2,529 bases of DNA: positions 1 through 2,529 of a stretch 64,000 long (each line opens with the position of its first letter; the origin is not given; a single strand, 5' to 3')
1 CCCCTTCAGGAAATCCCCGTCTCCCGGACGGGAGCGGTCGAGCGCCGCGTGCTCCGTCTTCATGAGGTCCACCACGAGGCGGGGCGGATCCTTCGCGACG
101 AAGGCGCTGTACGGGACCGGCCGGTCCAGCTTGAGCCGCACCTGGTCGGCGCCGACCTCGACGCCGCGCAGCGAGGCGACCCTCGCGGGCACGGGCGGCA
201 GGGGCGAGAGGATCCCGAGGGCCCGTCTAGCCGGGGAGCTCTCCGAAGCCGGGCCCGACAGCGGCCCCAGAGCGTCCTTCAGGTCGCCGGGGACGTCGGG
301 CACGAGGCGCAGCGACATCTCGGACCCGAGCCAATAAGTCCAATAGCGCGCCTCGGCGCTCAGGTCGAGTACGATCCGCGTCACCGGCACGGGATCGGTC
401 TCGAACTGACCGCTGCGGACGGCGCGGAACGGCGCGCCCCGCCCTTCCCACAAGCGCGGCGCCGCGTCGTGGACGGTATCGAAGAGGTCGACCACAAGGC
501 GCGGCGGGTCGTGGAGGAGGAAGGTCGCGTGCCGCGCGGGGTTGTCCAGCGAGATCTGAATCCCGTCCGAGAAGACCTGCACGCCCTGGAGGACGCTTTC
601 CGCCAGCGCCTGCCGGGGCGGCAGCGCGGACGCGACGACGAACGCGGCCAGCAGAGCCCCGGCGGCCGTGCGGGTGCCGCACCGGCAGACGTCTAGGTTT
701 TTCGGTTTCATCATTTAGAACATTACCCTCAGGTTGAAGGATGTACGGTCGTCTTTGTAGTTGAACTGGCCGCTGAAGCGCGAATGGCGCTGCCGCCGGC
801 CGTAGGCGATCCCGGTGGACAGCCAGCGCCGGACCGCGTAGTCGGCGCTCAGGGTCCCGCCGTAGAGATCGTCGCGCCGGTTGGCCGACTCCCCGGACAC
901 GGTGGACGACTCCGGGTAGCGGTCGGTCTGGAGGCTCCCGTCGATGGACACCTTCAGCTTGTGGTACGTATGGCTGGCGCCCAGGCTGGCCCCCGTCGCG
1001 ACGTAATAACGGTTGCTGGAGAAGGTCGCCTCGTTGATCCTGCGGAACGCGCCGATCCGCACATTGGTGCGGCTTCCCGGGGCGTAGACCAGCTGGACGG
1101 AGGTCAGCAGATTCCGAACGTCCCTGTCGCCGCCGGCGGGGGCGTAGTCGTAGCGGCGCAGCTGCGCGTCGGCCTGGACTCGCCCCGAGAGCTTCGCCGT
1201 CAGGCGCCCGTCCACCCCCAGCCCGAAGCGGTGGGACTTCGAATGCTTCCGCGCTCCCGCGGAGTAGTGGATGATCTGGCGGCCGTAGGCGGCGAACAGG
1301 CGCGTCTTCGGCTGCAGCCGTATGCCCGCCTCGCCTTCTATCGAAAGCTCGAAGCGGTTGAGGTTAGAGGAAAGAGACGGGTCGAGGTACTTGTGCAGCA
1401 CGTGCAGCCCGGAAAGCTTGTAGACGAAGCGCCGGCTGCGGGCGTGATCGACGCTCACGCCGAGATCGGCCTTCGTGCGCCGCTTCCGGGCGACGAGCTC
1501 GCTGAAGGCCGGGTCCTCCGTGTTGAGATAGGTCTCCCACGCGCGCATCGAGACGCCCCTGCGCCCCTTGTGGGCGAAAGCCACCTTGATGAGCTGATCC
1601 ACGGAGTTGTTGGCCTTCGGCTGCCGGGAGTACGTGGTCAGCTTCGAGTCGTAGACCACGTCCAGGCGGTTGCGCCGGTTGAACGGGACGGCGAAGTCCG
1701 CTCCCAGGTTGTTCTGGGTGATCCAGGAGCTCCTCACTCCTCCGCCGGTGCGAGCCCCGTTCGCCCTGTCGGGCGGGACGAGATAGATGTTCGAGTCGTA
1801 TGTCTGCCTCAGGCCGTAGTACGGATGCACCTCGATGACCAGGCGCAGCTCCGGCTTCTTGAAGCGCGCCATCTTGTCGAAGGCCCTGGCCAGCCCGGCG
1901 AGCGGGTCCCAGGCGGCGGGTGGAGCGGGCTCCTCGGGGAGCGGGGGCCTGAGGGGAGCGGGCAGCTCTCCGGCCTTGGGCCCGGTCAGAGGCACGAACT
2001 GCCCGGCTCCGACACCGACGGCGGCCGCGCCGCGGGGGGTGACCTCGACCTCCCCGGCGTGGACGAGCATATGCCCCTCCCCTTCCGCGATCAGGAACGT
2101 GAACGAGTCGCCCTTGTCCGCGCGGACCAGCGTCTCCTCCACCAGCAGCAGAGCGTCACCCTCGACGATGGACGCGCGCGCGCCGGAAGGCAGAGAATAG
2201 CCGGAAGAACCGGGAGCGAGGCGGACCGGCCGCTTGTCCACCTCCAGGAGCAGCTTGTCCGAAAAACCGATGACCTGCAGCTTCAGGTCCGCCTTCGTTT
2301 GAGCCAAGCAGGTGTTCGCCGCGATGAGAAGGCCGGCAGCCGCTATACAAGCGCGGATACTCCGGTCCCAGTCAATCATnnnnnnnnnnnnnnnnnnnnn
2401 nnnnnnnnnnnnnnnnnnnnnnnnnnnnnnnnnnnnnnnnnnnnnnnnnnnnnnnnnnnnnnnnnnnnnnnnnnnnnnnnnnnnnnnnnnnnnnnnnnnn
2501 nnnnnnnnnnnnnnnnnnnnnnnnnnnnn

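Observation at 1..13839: Candidate envelope-spanning signalling module: PAS-HK / giant coiled-coil HK / TM-anchored RR / LysM / OMP barrel / AMIN protein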

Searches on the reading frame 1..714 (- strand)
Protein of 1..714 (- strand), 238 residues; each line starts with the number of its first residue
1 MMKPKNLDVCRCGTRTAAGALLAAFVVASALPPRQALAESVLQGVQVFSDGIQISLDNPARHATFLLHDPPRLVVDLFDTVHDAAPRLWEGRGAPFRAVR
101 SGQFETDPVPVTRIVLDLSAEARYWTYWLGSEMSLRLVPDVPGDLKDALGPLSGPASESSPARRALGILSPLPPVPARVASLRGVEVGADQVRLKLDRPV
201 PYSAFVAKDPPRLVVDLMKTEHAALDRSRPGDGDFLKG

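Call 6: search_protein_families(library=pfam, proteins=[window:1-714:-], max_evalue=0.01)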
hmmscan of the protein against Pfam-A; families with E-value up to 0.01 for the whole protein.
window:1-714:- (238 aa): 2 families
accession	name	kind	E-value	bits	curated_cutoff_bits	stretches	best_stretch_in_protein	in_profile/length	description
PF11741.13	AMIN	-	2.9e-14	53.4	20.5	2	51-127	12-87/101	AMIN domain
PF24837.1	AMIN-like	-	3.8e-05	24.2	27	0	188-217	98-127/129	AMIN-like domain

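Call 7: search_protein_families(library=ncbifam, proteins=[window:1-714:-], max_evalue=0.01)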
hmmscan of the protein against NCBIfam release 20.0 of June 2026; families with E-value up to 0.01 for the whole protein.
window:1-714:- (238 aa): 1 family
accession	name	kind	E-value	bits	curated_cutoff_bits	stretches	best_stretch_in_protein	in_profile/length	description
NF038267.1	amidase_AmiC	exception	0.0028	16.4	700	0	56-123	54-122/407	N-acetylmuramoyl-L-alanine amidase AmiC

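Call 43: find_homologous_proteins(query=window:1-714:-, max_evalue=0.00001)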
Query window:1-714:- (238 aa): 1 proteins with E <= 0.00001 among 3912 candidates.
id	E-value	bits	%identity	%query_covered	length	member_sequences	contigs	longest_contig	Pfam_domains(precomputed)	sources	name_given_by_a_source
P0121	1.9e-161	553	100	100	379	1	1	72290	PF11741.14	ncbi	ncbi:MAG: AMIN domain-containing protein [Elusimicrobiota bacterium]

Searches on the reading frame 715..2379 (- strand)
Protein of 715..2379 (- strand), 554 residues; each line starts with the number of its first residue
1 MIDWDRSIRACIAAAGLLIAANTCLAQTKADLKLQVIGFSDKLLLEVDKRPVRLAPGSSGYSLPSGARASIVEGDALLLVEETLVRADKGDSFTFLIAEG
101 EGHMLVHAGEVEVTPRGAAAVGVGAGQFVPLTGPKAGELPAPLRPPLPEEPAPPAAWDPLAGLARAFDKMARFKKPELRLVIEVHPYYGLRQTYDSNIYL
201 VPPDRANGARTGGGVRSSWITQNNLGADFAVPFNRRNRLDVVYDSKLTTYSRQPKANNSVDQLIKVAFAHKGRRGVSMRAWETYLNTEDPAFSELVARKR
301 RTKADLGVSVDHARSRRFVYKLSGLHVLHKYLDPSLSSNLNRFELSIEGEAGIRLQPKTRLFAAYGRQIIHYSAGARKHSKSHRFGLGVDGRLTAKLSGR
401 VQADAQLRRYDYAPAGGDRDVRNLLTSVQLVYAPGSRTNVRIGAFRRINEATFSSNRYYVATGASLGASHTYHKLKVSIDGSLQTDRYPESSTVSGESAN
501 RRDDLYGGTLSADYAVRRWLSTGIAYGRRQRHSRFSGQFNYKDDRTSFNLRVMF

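Call 6: search_protein_families(library=pfam, proteins=[window:715-2379:-], max_evalue=0.01)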
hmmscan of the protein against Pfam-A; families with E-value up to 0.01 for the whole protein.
window:715-2379:- (554 aa): 1 family
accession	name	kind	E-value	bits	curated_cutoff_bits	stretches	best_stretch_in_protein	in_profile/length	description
PF10082.15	BBP2_2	-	7.9e-10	38.6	23.7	1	341-552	171-376/378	Putative beta-barrel porin 2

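Call 7: search_protein_families(library=ncbifam, proteins=[window:715-2379:-], max_evalue=0.01)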
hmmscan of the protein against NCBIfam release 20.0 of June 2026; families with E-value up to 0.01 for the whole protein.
window:715-2379:- (554 aa): 3 families
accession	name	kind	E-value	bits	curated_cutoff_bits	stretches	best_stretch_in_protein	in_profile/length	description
TIGR03014.2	EpsL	equivalog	5.7e-17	61.8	275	1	401-554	236-385/385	XrtB/PEP-CTERM-associated polysaccharide biosynthesis outer membrane protein EpsL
NF041027.1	GSU2204_Se_pt_1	equivalog_domain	6.6e-05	21.9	350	1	330-403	366-444/580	GSU2204 family CXXCH-containing (seleno)protein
TIGR03509.1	OMP_MtrB_PioB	subfamily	0.0015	17.1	240.05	1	336-536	349-526/662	MtrB/PioB family decaheme-associated outer membrane protein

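Call 55: find_homologous_proteins(query=A2, max_evalue=0.001)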
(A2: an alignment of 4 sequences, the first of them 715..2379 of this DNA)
Query A2 (4 sequences) (554 aa, profile of the alignment): 38 proteins with E <= 0.001 among 8000 candidates.
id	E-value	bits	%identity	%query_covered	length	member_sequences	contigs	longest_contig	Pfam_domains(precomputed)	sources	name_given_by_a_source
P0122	7.4e-279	944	100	96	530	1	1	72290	PF10082.16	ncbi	ncbi:MAG: outer membrane beta-barrel protein [Elusimicrobiota bacterium]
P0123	2.2e-276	936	54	94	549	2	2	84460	PF10082.16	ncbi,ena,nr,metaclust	ncbi:MAG: hypothetical protein A2X36_01635 [Elusimicrobia bacterium GWA2_69_24]|nr:MAG: hypothetical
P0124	1.8e-216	738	44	99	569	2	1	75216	PF10082.16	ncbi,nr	ncbi:MAG: outer membrane beta-barrel protein [Elusimicrobia bacterium]|nr:outer membrane beta-barrel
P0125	3.5e-211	721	55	95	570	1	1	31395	PF10082.16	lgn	-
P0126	3.2e-208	711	47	94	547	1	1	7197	PF10082.16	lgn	-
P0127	1.7e-200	686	49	94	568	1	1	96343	PF10082.16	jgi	jgi:hypothetical protein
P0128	1.1e-198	680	46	100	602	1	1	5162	PF10082.16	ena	-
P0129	3.3e-196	672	49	96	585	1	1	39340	PF10082.16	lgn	-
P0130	3.9e-195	668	51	91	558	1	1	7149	PF10082.16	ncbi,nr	ncbi:MAG: outer membrane beta-barrel protein [Elusimicrobia bacterium]|nr:outer membrane beta-barrel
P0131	1.0e-194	667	48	97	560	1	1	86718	PF10082.16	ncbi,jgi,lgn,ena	ncbi:MAG: outer membrane beta-barrel protein [Elusimicrobiota bacterium]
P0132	6.3e-194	664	55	72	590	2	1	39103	PF10082.16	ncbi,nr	ncbi:MAG: outer membrane beta-barrel protein [Elusimicrobia bacterium]|nr:outer membrane beta-barrel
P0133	3.9e-193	661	47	92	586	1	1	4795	PF10082.16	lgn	-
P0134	2.2e-191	656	47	94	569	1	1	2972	PF10082.16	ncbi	-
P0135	4.1e-190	651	47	94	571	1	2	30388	PF10082.16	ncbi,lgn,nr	ncbi:MAG: outer membrane beta-barrel protein [Elusimicrobia bacterium]|nr:outer membrane beta-barrel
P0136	1.5e-188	646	47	94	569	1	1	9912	PF10082.16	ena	-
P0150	6.3e-152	525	37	98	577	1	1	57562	PF10082.16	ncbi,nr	ncbi:MAG: outer membrane beta-barrel protein [Elusimicrobia bacterium]|nr:outer membrane beta-barrel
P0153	3.8e-114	401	41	71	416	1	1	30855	PF13505.13,PF10082.16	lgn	-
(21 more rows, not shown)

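Call 60: find_encoding_contigs(protein=P0153, flank=10000, max_places=1)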
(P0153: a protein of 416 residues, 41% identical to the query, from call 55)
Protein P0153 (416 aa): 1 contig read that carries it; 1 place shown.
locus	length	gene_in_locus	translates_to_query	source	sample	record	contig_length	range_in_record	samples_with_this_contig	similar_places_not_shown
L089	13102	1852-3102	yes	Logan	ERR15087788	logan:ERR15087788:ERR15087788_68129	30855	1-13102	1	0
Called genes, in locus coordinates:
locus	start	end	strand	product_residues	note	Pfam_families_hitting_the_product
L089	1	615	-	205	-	?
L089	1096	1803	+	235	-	-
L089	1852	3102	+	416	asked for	PF13505:OMP_b-brl (faint), PF10082:BBP2_2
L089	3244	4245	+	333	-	PF01370:Epimerase, PF04321:RmlD_sub_bind (weak), PF16363:GDP_Man_Dehyd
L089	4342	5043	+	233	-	PF02563:Poly_export, PF10531:SLBB, PF22461:SLBB_2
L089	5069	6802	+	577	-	PF02706:Wzz, PF13807:GNVR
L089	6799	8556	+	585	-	PF04932:Wzy_C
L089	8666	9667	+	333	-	PF00852:Glyco_transf_10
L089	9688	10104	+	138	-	-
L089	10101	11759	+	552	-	PF01636:APH (weak)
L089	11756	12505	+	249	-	-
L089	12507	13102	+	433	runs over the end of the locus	-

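Call 61: find_encoding_contigs(protein=P0150, flank=10000, max_places=1)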
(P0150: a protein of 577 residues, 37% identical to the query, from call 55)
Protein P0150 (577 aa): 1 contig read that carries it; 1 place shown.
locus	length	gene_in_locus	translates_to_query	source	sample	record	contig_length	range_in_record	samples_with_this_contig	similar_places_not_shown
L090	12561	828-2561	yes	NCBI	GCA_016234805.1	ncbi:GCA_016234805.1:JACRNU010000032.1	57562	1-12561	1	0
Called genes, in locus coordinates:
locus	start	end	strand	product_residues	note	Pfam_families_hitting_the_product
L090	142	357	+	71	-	PF03869:Arc (weak), PF22513:FitA-like_RHH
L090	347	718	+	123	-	PF01850:PIN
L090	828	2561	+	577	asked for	PF10082:BBP2_2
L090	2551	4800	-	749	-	-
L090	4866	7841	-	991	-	-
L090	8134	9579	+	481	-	-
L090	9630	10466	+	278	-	-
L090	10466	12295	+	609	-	PF02543:Carbam_trans_N, PF16861:Carbam_trans_C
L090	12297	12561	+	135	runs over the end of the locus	-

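Call 67: predict_structure(alignment_id=A5)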
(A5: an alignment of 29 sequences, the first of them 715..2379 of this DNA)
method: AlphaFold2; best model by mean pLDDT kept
length: 554 residues; sequences in the alignment: 29
mean_pLDDT: 87.4   pTM: 0.63
mean pLDDT of the five models: 87.4, 86.3, 85.9, 85.9, 85.6
residues with pLDDT >= 90: 362; 70-90: 110; 50-70: 58; < 50: 24
segments of 3 or more residues with pLDDT < 50: 1-3, 20-28, 144-153
pLDDT, mean of each block of 10 residues (from residue 1): 57 58 44 91 95 91 95 97 96 94 96 94 95 90 52 56 69 56 94 92 78 76 97 92 96 86 97 93 91 65 97 88 97 86 96 93 97 86 97 96 97 78 96 97 95 76 98 97 94 83 96 96 98 86 96 95
secondary structure, 60 per line:
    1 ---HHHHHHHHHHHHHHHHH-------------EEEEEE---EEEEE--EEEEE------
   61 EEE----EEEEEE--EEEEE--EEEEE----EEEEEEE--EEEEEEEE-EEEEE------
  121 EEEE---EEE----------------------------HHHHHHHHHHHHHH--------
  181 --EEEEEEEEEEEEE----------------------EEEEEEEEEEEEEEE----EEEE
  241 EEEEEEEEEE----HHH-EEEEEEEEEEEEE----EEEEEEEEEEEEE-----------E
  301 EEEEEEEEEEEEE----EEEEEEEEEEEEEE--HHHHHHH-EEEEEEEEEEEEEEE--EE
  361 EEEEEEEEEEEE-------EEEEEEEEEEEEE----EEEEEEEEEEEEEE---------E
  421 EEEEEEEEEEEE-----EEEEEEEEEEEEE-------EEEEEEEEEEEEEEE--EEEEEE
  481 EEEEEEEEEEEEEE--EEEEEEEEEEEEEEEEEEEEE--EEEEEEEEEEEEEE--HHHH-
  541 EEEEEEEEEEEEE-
elements in order: H4-20 E34-39 E43-47 E50-54 E61-63 E68-73 E76-80 E83-87 E92-98 E101-108 E110-114 E121-124 E128-130 H159-172 E183-195 E218-232 E237-250 E259-271 E276-288 E300-313 E318-331 H334-340 E342-356 E359-372 E380-392 E397-410 E420-432 E438-450 E458-472 E475-494 E497-517 E520-533 H536-539 E541-553

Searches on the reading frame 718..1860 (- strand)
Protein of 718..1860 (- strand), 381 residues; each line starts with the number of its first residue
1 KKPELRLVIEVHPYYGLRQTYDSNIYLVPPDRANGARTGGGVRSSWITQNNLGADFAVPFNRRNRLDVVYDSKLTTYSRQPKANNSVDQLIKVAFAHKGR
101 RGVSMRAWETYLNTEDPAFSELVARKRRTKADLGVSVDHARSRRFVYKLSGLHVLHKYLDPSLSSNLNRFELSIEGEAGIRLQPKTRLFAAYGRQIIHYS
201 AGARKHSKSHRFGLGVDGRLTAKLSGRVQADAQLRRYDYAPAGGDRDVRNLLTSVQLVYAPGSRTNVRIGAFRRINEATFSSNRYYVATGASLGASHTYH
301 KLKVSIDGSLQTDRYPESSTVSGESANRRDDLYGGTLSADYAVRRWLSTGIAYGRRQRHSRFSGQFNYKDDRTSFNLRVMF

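Call 49: search_protein_families(library=pfam, proteins=[window:718-1860:-], max_evalue=5)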
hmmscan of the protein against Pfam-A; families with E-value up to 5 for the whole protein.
seq(381 aa): 1 family
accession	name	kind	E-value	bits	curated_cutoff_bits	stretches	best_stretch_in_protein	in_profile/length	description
PF10082.15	BBP2_2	-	2.5e-10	40.2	23.7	1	168-379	171-376/378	Putative beta-barrel porin 2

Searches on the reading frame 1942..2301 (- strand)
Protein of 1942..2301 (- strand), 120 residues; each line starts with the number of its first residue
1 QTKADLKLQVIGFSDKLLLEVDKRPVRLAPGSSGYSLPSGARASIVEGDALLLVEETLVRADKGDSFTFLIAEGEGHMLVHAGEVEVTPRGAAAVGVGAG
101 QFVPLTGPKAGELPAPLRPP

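Call 49: search_protein_families(library=pfam, proteins=[window:1942-2301:-], max_evalue=5)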
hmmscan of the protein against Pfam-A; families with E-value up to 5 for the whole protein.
seq(120 aa): 3 families
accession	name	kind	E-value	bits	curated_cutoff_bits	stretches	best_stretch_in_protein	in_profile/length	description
PF07883.17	Cupin_2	-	0.038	14.2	27.2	0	79-103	23-46/70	Cupin domain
PF21621.3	MPI_cupin_dom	-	0.064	13.7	27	1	43-80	33-68/79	Mannose-6-phosphate isomerase, cupin domain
PF05899.18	Cupin_3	-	0.068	13.3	23.5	1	80-103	31-54/74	EutQ-like cupin domain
